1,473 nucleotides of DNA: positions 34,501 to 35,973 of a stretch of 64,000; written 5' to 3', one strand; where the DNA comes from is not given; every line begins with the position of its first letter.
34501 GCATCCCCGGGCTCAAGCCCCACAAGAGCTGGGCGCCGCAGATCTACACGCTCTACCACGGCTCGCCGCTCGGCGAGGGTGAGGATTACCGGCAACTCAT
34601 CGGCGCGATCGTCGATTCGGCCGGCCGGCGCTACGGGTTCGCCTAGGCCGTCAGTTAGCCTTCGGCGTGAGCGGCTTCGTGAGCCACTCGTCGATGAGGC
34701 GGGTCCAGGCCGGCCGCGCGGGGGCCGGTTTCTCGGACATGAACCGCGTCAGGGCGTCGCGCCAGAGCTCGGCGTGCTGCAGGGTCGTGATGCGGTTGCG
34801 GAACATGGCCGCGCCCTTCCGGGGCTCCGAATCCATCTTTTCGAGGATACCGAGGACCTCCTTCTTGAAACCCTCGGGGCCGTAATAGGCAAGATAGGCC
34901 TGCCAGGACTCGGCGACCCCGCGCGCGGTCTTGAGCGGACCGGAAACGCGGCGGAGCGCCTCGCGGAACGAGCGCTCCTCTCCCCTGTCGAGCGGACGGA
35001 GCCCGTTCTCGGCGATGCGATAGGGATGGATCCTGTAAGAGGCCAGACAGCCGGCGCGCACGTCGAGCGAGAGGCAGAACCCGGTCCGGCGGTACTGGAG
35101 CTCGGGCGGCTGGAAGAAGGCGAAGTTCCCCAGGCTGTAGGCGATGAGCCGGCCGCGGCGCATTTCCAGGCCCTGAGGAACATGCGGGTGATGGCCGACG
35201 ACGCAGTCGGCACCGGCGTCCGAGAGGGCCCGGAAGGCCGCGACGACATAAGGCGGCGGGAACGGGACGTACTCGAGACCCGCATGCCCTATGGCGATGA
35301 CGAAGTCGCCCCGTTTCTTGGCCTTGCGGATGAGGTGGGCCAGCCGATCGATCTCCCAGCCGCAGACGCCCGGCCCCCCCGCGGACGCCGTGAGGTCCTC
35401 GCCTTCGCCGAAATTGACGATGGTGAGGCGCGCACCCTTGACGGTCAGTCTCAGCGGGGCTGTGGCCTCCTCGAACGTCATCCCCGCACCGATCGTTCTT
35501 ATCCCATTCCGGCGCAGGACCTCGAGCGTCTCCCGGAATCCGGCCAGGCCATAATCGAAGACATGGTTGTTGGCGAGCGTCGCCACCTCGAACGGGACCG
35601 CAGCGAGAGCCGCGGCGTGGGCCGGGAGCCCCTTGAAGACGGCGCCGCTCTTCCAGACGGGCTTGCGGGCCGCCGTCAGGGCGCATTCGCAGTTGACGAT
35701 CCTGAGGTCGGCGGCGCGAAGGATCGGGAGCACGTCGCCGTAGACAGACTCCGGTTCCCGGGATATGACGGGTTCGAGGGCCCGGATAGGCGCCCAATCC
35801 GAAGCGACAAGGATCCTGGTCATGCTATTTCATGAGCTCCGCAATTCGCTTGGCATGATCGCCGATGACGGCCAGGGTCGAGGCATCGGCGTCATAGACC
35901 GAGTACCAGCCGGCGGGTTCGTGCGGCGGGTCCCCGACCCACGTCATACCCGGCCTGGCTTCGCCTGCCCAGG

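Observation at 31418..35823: M20 peptidase, MurI-like racemase, Ddl-like ATP-grasp ligase and convergent CapA: possible D-amino-acid peptide or polymer module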

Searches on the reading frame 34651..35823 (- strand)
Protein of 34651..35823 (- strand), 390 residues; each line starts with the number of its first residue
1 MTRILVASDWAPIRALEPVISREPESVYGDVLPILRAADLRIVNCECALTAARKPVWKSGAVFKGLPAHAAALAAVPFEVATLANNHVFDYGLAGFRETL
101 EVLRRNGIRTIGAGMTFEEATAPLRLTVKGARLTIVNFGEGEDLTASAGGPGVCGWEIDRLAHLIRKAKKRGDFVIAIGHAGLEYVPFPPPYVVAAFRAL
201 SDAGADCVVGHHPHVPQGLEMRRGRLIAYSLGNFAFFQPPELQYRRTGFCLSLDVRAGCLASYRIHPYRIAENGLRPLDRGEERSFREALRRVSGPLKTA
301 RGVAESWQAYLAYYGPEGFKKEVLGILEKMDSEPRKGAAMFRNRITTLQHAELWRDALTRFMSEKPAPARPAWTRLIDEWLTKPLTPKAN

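Call 3: search_protein_families(library=pfam, proteins=[window:34651-35823:-])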
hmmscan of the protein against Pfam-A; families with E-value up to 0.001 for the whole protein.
window:34651-35823:- (390 aa): 1 family
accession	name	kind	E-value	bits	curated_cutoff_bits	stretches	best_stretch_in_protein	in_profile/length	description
PF09587.15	PGA_cap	-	3e-59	201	27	1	21-237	19-254/255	Bacterial capsule synthesis protein PGA_cap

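Call 4: search_protein_families(library=ncbifam, proteins=[window:34651-35823:-])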
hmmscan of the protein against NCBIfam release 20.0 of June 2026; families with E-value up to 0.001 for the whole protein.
window:34651-35823:- (390 aa): 1 family
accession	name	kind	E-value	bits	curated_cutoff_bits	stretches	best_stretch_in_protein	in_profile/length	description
NF038314.1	epimerase_MslH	equivalog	5.8e-19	67.8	700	2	157-234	236-315/439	lasso peptide C-terminal Trp epimerase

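Call 11: search_solved_structures(query=window:34651-35823:-, max_evalue=0.001)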
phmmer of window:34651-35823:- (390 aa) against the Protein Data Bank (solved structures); distinct sequences matched with E-value up to 0.001: 3.
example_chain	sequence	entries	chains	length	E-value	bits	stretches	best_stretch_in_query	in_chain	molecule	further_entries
8gqb_A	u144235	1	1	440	1.8e-14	56.9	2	153-235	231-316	Poly-gamma-glutamate synthesis protein (Capsule biosynthesis protein)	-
8gq9_A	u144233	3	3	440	3.3e-14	56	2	153-235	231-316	Poly-gamma-glutamate synthesis protein (Capsule biosynthesis protein)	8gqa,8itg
8ith_A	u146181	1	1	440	2.6e-13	53.1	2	153-235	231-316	Poly-gamma-glutamate synthesis protein (Capsule biosynthesis protein)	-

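Call 30: search_solved_structures(query=window:34651-35823:-, max_evalue=0.01, show_alignments=2)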
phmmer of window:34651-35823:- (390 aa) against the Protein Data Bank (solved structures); distinct sequences matched with E-value up to 0.01: 3.
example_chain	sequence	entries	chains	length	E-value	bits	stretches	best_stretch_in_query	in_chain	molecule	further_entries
8gqb_A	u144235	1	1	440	1.8e-14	56.9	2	153-235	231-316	Poly-gamma-glutamate synthesis protein (Capsule biosynthesis protein)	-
8gq9_A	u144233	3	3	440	3.3e-14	56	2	153-235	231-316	Poly-gamma-glutamate synthesis protein (Capsule biosynthesis protein)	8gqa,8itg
8ith_A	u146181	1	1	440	2.6e-13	53.1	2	153-235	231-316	Poly-gamma-glutamate synthesis protein (Capsule biosynthesis protein)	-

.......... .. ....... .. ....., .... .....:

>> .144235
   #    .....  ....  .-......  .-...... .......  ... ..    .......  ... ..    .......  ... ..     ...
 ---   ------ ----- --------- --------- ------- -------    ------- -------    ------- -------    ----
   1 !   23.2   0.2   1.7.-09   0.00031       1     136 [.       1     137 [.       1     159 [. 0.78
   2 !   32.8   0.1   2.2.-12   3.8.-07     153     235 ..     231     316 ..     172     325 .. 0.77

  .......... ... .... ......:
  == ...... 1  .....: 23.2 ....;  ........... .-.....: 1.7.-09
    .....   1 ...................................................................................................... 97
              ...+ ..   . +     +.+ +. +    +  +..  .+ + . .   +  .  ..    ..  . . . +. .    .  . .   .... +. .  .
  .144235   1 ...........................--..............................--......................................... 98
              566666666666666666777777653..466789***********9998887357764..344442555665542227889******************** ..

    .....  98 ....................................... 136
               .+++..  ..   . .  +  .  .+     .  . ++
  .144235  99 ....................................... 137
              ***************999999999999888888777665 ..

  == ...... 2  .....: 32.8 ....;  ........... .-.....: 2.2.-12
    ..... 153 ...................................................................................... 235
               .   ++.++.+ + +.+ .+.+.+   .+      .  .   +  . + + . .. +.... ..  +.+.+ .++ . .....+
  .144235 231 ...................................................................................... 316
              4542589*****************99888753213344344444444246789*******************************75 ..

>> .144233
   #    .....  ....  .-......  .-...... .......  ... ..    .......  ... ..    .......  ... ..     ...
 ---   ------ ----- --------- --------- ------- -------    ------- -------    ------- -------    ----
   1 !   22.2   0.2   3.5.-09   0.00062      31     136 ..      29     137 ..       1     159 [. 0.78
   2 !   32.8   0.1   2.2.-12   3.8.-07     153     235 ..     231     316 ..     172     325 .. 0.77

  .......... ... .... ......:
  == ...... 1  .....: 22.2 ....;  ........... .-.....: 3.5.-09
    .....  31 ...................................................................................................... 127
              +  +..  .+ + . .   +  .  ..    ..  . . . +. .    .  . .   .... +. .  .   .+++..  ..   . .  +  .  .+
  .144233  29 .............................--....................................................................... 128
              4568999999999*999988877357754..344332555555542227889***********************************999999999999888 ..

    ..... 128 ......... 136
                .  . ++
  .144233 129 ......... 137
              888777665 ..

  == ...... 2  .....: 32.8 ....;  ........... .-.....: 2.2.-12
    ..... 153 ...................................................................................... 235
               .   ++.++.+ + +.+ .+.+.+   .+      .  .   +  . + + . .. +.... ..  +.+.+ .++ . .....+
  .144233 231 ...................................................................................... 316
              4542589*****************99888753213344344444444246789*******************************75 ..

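Call 45: find_homologous_proteins(query=window:34651-35823:-, max_evalue=0.00001)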
Query window:34651-35823:- (390 aa): 1765 proteins with E <= 0.00001 among 8000 candidates; the best 120 are listed.
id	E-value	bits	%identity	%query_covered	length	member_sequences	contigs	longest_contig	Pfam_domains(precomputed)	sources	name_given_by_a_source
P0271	1.2e-262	889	99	100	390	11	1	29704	PF09587.16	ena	-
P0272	4.1e-253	858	96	100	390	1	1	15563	PF09587.16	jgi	jgi:poly-gamma-glutamate synthesis protein (capsule biosynthesis protein)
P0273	4.5e-241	818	92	99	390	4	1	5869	PF09587.16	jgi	jgi:poly-gamma-glutamate synthesis protein (capsule biosynthesis protein)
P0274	2.2e-238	809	89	99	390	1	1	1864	PF09587.16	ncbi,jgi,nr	ncbi:MAG: CapA family protein [Candidatus Aminicenantes bacterium]|nr:MAG: CapA family protein [Cand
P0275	2.5e-228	776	85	100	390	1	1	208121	PF09587.16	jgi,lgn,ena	-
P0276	5.3e-227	772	86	98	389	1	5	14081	PF09587.16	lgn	-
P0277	1.0e-225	767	84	100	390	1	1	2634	PF09587.16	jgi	-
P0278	2.7e-225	766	84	100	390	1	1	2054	PF09587.16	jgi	-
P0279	3.6e-225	766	84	100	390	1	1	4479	PF09587.16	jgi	-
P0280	4.0e-225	765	84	100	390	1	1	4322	PF09587.16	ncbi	-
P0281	4.4e-225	765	83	100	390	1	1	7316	PF09587.16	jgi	-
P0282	8.7e-225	764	84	100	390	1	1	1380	PF09587.16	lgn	-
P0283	1.3e-224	764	83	100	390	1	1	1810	PF09587.16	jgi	-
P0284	5.6e-224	762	86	98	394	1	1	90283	PF09587.16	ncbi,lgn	-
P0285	2.0e-223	760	85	99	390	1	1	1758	PF09587.16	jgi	jgi:poly-gamma-glutamate capsule biosynthesis protein CapA/YwtB (metallophosphatase superfamily)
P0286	3.4e-223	759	84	100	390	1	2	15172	PF09587.16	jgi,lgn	jgi:poly-gamma-glutamate capsule biosynthesis protein CapA/YwtB (metallophosphatase superfamily)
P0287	3.9e-223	759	84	99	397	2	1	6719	PF09587.16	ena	-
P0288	6.4e-223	758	84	98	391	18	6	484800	PF09587.16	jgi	jgi:poly-gamma-glutamate synthesis protein (capsule biosynthesis protein)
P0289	6.9e-223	758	85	99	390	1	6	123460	PF09587.16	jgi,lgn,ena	jgi:poly-gamma-glutamate synthesis protein (capsule biosynthesis protein)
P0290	7.4e-223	758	83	100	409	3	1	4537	PF09587.16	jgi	jgi:poly-gamma-glutamate synthesis protein (capsule biosynthesis protein)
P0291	1.4e-222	757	86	98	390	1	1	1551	PF09587.16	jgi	jgi:poly-gamma-glutamate capsule biosynthesis protein CapA/YwtB (metallophosphatase superfamily)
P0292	2.8e-222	756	85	99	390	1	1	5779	PF09587.16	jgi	-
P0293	4.3e-221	752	82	100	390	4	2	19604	PF09587.16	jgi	-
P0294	3.5e-220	749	83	99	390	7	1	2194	PF09587.16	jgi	-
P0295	1.3e-219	747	82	100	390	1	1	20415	PF09587.16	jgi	jgi:poly-gamma-glutamate synthesis protein (capsule biosynthesis protein)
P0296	1.7e-219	747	82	100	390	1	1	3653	PF09587.16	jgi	jgi:poly-gamma-glutamate capsule biosynthesis protein CapA/YwtB (metallophosphatase superfamily)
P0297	2.1e-219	747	84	98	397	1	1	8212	PF09587.16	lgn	-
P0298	6.2e-219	745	82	98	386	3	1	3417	PF09587.16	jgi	jgi:poly-gamma-glutamate synthesis protein (capsule biosynthesis protein)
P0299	8.1e-219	745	83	99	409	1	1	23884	PF09587.16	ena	-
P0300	2.6e-218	743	82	98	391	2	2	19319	PF09587.16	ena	-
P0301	3.1e-218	743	82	99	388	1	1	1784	PF09587.16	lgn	-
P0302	3.2e-218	743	84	99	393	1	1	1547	PF09587.16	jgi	jgi:poly-gamma-glutamate synthesis protein (capsule biosynthesis protein)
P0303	9.3e-218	741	82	99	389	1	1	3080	PF09587.16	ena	-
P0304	1.1e-217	741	83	99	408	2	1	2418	PF09587.16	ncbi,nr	ncbi:MAG TPA: CapA family protein [Acidobacteriota bacterium]|nr:CapA family protein [Acidobacteriot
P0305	1.7e-217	740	83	99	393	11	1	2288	PF09587.16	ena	-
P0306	8.0e-217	738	82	99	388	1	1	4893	PF09587.16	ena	-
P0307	2.3e-216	737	82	99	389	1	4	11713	PF09587.16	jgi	-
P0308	2.4e-216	736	80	100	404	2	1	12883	PF09587.16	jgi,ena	jgi:poly-gamma-glutamate synthesis protein (capsule biosynthesis protein)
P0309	2.9e-216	736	82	98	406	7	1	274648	PF09587.16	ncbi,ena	-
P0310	4.4e-216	736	83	99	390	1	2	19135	PF09587.16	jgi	jgi:poly-gamma-glutamate synthesis protein (capsule biosynthesis protein)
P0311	4.4e-216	736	80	100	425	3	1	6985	PF09587.16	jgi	jgi:poly-gamma-glutamate capsule biosynthesis protein CapA/YwtB (metallophosphatase superfamily)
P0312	5.1e-216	735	83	99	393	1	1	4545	PF09587.16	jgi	jgi:poly-gamma-glutamate capsule biosynthesis protein CapA/YwtB (metallophosphatase superfamily)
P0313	1.3e-215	734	82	99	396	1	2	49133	PF09587.16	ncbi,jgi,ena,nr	ncbi:MAG TPA: CapA family protein [Terriglobales bacterium]|nr:CapA family protein [Terriglobales ba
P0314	2.7e-215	733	82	98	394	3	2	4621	PF09587.16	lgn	-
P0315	1.5e-214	731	81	99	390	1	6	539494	PF09587.16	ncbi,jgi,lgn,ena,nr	ncbi:MAG TPA: CapA family protein [Candidatus Aminicenantes bacterium]|nr:CapA family protein [Candi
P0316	2.3e-214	730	80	100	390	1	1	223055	PF09587.16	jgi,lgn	-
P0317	3.2e-214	729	80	100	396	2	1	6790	PF09587.16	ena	-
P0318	3.8e-214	729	81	100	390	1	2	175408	PF09587.16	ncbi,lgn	ncbi:MAG: CapA family protein [Acidobacteriota bacterium]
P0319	4.4e-214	729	80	98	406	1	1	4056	PF09587.16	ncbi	-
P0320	6.4e-214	728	80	100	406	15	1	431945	PF09587.16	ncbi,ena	-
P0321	8.4e-214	728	81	99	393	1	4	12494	PF09587.16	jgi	jgi:poly-gamma-glutamate synthesis protein (capsule biosynthesis protein)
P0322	1.1e-213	728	81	99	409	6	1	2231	PF09587.16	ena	-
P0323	1.7e-213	727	81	99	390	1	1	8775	PF09587.16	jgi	-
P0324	4.6e-213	726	80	99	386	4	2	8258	PF09587.16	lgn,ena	-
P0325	6.2e-213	725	82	99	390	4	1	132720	PF09587.16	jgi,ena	-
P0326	3.8e-212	723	79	100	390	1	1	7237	PF09587.16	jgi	jgi:poly-gamma-glutamate capsule biosynthesis protein CapA/YwtB (metallophosphatase superfamily)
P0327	1.3e-211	721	79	100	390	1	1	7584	PF09587.16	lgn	-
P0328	2.0e-211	720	80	99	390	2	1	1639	PF09587.16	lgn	-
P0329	8.1e-211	718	80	99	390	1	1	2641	PF09587.16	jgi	jgi:poly-gamma-glutamate capsule biosynthesis protein CapA/YwtB (metallophosphatase superfamily)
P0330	2.4e-210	717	79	100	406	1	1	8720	PF09587.16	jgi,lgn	jgi:poly-gamma-glutamate capsule biosynthesis protein CapA/YwtB (metallophosphatase superfamily)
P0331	3.7e-210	716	80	100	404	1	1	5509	PF09587.16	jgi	jgi:poly-gamma-glutamate synthesis protein (capsule biosynthesis protein)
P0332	4.2e-210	716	80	98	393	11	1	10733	PF09587.16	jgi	jgi:poly-gamma-glutamate capsule biosynthesis protein CapA/YwtB (metallophosphatase superfamily)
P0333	4.8e-210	716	79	99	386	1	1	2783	PF09587.16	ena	-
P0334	5.9e-210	715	79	99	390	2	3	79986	PF09587.16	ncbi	-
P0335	9.7e-210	715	79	100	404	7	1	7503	PF09587.16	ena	-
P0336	6.9e-209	712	80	98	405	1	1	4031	PF09587.16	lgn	-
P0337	1.0e-208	711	78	99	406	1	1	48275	PF09587.16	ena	-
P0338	5.1e-207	706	79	99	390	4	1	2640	PF09587.16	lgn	-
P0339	5.2e-207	706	80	99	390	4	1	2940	PF09587.16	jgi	jgi:poly-gamma-glutamate capsule biosynthesis protein CapA/YwtB (metallophosphatase superfamily)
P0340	8.4e-207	705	78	100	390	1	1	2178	PF09587.16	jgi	jgi:poly-gamma-glutamate synthesis protein (capsule biosynthesis protein)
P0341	2.5e-206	703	78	99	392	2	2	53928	PF09587.16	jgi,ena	jgi:poly-gamma-glutamate synthesis protein (capsule biosynthesis protein)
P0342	1.4e-205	701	77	100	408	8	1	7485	PF09587.16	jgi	-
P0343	4.1e-205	699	79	99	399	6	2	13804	PF09587.16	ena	-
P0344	6.9e-205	699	78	99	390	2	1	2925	PF09587.16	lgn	-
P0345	1.3e-204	698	78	100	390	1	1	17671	PF09587.16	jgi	-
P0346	1.4e-204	698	76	99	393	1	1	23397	PF09587.16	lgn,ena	-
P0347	3.0e-204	697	78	99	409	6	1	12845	PF09587.16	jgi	jgi:poly-gamma-glutamate synthesis protein (capsule biosynthesis protein)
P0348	5.8e-204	696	78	98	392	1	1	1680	PF09587.16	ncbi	-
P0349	1.1e-203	695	78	98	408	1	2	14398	PF09587.16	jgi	jgi:poly-gamma-glutamate synthesis protein (capsule biosynthesis protein)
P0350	4.4e-203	693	78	99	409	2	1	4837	PF09587.16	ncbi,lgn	-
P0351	7.2e-203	692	76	99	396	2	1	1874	PF09587.16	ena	-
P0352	2.5e-202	690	78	99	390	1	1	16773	PF09587.16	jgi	jgi:hypothetical protein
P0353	2.6e-202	690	77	99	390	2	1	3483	PF09587.16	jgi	jgi:poly-gamma-glutamate capsule biosynthesis protein CapA/YwtB (metallophosphatase superfamily)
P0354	3.7e-202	690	76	99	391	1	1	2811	PF09587.16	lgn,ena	-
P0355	7.2e-202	689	76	99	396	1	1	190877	PF09587.16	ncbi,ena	-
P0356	8.2e-202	689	75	99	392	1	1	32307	PF09587.16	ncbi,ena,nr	ncbi:MAG TPA: CapA family protein [Terriglobales bacterium]|nr:CapA family protein [Terriglobales ba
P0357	2.2e-201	687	76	99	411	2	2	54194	PF09587.16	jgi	jgi:poly-gamma-glutamate capsule biosynthesis protein CapA/YwtB (metallophosphatase superfamily)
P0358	2.6e-201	687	77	98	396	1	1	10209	PF09587.16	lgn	-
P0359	3.1e-201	687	77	97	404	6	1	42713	PF09587.16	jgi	-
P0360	3.6e-201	686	75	99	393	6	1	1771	PF09587.16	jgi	jgi:poly-gamma-glutamate capsule biosynthesis protein CapA/YwtB (metallophosphatase superfamily)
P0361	4.7e-201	686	76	97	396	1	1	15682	PF09587.16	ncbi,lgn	-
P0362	1.4e-200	685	78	98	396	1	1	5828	PF09587.16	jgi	jgi:poly-gamma-glutamate capsule biosynthesis protein CapA/YwtB (metallophosphatase superfamily)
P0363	2.0e-200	684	75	98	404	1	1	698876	PF09587.16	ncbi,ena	-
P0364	7.2e-200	682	75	99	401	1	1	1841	PF09587.16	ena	-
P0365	8.2e-200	682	77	99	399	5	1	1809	PF09587.16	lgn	-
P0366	9.9e-200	682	76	99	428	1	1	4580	PF09587.16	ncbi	-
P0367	1.0e-199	682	81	91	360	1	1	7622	PF09587.16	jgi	jgi:poly-gamma-glutamate synthesis protein (capsule biosynthesis protein)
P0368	1.5e-199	681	75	99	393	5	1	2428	PF09587.16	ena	-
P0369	2.0e-199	681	75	98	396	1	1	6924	PF09587.16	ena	-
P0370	3.5e-199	680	74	98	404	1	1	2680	PF09587.16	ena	-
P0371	3.9e-199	680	75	99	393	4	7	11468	PF09587.16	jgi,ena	jgi:poly-gamma-glutamate synthesis protein (capsule biosynthesis protein)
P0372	9.7e-199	679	76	99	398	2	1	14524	PF09587.16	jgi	jgi:hypothetical protein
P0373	1.1e-198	678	77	99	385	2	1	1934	PF09587.16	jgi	jgi:hypothetical protein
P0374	1.9e-198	678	76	97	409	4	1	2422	PF09587.16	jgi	-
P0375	2.0e-198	677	78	99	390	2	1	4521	PF09587.16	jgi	jgi:poly-gamma-glutamate capsule biosynthesis protein CapA/YwtB (metallophosphatase superfamily)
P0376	2.4e-198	677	75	98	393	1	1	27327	PF09587.16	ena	-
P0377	2.4e-198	677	74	97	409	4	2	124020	PF09587.16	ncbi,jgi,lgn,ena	ncbi:MAG: CapA family protein [Candidatus Aminicenantales bacterium]|jgi:poly-gamma-glutamate synthe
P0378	3.6e-198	677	75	98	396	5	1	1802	PF09587.16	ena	-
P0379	5.0e-198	676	75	98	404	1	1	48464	PF09587.16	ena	-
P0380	5.6e-198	676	75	98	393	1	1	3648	PF09587.16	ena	-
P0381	6.0e-198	676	75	98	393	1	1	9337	PF09587.16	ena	-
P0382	6.4e-198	676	75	98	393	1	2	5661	PF09587.16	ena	-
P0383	8.0e-198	675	74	97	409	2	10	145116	PF09587.16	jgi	jgi:poly-gamma-glutamate capsule biosynthesis protein CapA/YwtB (metallophosphatase superfamily)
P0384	8.7e-198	675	74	99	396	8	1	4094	PF09587.16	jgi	-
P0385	1.0e-197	675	74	98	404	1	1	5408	PF09587.16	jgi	jgi:poly-gamma-glutamate synthesis protein (capsule biosynthesis protein)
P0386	1.2e-197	675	74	97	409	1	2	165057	PF09587.16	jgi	jgi:poly-gamma-glutamate synthesis protein (capsule biosynthesis protein)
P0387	1.5e-197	675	75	98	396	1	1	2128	PF09587.16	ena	-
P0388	2.2e-197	674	75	99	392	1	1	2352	PF09587.16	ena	-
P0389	2.5e-197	674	82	91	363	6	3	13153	PF09587.16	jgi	jgi:poly-gamma-glutamate synthesis protein (capsule biosynthesis protein)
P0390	2.6e-197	674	77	97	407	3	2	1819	PF09587.16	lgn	-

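Call 53: predict_structure(alignment_id=A3)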
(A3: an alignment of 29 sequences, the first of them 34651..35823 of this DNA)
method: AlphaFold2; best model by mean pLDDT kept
length: 390 residues; sequences in the alignment: 29
mean_pLDDT: 78.9   pTM: 0.86
mean pLDDT of the five models: 78.9, 78.7, 76.9, 71.4, 69.6
residues with pLDDT >= 90: 144; 70-90: 155; 50-70: 54; < 50: 37
segments of 3 or more residues with pLDDT < 50: 12-14, 47-65, 141-155
pLDDT, mean of each block of 10 residues (from residue 1): 85 57 74 88 60 30 49 70 60 73 83 74 91 85 32 56 96 93 82 90 95 83 95 71 87 96 93 83 92 94 92 90 92 82 72 86 74 91 79
secondary structure, 60 per line:
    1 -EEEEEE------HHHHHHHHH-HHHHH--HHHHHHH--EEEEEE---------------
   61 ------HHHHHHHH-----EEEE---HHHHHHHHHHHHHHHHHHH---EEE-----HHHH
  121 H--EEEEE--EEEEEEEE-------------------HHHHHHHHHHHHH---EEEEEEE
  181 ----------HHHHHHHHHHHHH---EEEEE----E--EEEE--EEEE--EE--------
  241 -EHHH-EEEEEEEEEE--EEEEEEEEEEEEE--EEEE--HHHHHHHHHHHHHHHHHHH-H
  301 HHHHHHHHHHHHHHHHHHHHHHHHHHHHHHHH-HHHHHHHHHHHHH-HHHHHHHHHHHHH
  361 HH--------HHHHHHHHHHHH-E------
elements in order: E2-7 H14-22 H24-28 H31-37 E40-45 H67-74 E80-83 H87-105 E109-111 H117-121 E124-128 E131-138 H158-170 E174-180 H191-203 E207-211 E219-222 E225-228 E247-256 E259-271 E274-277 H280-298 H300-332 H334-346 H348-362 H371-382
